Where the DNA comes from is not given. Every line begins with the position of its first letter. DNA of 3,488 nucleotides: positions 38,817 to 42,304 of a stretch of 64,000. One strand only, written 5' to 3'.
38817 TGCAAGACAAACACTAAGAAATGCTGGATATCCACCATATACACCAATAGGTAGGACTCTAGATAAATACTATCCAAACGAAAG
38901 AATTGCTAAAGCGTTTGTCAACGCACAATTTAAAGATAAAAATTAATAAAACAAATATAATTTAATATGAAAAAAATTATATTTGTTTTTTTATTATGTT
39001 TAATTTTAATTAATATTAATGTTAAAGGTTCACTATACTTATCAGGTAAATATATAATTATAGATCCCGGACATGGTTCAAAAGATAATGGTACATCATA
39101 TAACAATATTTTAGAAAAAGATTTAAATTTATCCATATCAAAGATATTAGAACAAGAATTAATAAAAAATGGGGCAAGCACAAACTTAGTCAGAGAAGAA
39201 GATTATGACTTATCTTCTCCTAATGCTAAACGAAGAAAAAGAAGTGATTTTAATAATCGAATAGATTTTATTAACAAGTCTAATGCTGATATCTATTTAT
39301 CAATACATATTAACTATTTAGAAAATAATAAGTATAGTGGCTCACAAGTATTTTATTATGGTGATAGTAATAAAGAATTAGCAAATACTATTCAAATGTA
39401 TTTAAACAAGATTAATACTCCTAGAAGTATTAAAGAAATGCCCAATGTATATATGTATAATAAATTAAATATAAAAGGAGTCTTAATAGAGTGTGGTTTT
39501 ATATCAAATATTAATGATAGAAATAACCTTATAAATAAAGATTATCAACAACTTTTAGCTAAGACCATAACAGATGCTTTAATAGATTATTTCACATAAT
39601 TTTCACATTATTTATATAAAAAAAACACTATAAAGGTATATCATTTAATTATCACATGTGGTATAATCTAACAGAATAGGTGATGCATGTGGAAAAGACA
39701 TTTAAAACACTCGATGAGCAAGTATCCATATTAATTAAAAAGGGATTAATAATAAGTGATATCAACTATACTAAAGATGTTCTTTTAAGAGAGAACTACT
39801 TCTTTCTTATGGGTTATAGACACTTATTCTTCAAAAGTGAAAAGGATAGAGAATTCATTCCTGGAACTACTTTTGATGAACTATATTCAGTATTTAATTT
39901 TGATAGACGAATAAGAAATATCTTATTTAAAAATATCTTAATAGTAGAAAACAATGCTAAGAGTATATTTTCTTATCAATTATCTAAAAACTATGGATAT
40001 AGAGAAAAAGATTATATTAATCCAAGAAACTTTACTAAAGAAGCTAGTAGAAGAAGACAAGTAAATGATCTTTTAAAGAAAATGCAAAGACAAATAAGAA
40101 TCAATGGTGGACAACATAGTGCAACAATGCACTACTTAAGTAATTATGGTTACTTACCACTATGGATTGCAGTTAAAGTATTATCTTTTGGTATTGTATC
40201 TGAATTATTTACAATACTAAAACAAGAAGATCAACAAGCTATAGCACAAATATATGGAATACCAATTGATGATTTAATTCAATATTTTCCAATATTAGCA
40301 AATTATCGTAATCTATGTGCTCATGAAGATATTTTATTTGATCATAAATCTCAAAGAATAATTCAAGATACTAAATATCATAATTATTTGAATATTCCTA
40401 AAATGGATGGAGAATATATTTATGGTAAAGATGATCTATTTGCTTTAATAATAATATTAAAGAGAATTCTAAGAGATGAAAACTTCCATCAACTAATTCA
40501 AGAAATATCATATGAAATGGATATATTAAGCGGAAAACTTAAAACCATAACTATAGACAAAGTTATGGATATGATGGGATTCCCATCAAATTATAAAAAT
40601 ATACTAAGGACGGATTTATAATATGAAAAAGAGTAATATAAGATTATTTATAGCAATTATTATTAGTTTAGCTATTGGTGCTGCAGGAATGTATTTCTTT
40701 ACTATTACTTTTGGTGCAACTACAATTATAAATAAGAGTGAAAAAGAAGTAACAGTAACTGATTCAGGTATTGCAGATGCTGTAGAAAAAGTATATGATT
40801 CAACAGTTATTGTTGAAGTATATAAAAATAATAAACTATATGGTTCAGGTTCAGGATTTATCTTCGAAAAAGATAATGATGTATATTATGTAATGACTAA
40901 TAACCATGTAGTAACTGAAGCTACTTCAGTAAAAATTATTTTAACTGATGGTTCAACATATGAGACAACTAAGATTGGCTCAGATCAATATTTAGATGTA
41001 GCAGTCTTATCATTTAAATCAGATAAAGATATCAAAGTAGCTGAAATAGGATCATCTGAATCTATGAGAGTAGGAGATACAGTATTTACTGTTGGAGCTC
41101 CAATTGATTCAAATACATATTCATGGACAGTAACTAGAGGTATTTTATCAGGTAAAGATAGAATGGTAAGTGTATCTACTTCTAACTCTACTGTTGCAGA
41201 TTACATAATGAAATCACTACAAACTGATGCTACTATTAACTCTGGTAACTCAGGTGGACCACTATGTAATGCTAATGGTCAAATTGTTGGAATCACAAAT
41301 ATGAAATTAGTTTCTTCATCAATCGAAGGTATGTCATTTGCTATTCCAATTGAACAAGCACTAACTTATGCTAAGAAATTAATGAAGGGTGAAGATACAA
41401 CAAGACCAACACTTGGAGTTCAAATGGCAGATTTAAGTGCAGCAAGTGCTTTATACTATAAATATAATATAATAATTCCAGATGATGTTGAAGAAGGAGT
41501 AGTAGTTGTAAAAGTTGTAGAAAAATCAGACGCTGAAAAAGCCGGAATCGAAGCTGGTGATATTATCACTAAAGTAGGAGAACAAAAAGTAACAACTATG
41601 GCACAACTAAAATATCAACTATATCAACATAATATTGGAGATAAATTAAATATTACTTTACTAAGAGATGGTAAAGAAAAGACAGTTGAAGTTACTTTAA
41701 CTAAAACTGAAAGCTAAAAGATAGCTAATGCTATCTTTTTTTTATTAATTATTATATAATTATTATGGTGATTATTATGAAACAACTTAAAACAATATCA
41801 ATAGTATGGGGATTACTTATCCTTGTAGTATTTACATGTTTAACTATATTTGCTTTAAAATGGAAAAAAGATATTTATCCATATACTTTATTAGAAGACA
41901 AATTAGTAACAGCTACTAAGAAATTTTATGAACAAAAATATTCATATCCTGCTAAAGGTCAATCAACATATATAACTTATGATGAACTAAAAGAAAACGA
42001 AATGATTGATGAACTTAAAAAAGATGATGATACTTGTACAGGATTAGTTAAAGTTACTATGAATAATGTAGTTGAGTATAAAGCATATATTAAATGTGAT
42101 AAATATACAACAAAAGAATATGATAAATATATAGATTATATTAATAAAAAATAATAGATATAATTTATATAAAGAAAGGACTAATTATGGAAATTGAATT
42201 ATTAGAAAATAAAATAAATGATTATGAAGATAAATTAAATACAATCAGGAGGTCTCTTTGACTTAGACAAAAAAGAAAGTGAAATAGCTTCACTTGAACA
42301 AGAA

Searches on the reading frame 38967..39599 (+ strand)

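Call 54: search_protein_families(library=pfam, proteins=[window:38967-39599:+], max_evalue=1)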
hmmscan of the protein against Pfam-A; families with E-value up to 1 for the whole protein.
window:38967-39599:+ (210 aa): 3 families
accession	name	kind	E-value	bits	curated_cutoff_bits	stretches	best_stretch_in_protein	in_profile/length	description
PF01520.23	Amidase_3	-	3.3e-40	138.4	27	1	30-206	1-173/174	N-acetylmuramoyl-L-alanine amidase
PF11725.13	AvrE_T3Es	-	0.062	11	24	1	70-124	1166-1220/1513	AvrE-family Type-III effector proteins (T3Es)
PF14528.11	LAGLIDADG_3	-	0.25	12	22.5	1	125-162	22-64/82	LAGLIDADG-like domain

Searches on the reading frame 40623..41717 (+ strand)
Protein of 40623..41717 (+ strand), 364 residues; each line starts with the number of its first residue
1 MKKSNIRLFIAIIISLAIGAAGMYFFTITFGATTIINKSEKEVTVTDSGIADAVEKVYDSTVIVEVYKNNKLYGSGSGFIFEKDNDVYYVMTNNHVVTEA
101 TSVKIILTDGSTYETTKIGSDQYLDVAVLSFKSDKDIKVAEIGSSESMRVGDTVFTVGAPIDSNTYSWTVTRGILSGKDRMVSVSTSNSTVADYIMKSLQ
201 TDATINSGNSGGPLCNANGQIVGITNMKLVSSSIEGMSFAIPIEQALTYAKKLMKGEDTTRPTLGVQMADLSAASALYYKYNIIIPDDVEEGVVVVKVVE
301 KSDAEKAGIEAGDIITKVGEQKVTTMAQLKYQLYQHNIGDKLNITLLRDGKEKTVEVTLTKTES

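Call 54: search_protein_families(library=pfam, proteins=[window:40623-41717:+], max_evalue=1)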
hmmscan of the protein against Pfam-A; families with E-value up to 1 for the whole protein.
window:40623-41717:+ (364 aa): 7 families
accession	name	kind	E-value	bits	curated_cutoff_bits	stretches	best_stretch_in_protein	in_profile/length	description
PF13365.12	Trypsin_2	-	4e-30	105.9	27.6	1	76-224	1-144/144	Trypsin-like peptidase domain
PF13180.12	PDZ_2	-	2.9e-19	69.6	27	1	262-359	1-80/80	PDZ domain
PF00089.32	Trypsin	-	2.6e-14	54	20.6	1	89-246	36-216/220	Trypsin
PF17820.7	PDZ_6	-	2.9e-08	33.7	27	1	294-336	1-43/54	PDZ domain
PF00595.29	PDZ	-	4.1e-08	33.9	23.2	1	265-345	13-79/81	PDZ domain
PF14685.13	PDZ_Tricorn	-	0.018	15.4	25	1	300-357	29-88/88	Tricorn protease PDZ domain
PF06305.16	LapA_dom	-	0.14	12.5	28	1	4-29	15-40/64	Lipopolysaccharide assembly protein A domain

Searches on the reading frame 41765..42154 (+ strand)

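Call 76: search_protein_families(library=pfam, proteins=[window:41765-42154:+], max_evalue=0.01)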
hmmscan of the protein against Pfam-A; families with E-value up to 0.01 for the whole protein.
window:41765-42154:+ (129 aa): 0 families

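Call 83: search_protein_families(library=ncbifam, proteins=[window:41765-42154:+], max_evalue=0.01)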
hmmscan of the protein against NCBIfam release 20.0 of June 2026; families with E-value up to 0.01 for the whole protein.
window:41765-42154:+ (129 aa): 1 family
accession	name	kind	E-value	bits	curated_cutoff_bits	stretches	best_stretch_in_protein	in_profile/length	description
TIGR02066.1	dsrB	equivalog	0.0046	16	341.5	1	46-113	48-115/341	dissimilatory-type sulfite reductase subunit beta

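Call 84: search_protein_families(library=phrogs, proteins=[window:41765-42154:+], max_evalue=0.01)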
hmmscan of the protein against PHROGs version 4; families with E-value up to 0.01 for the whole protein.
window:41765-42154:+ (129 aa): 0 families
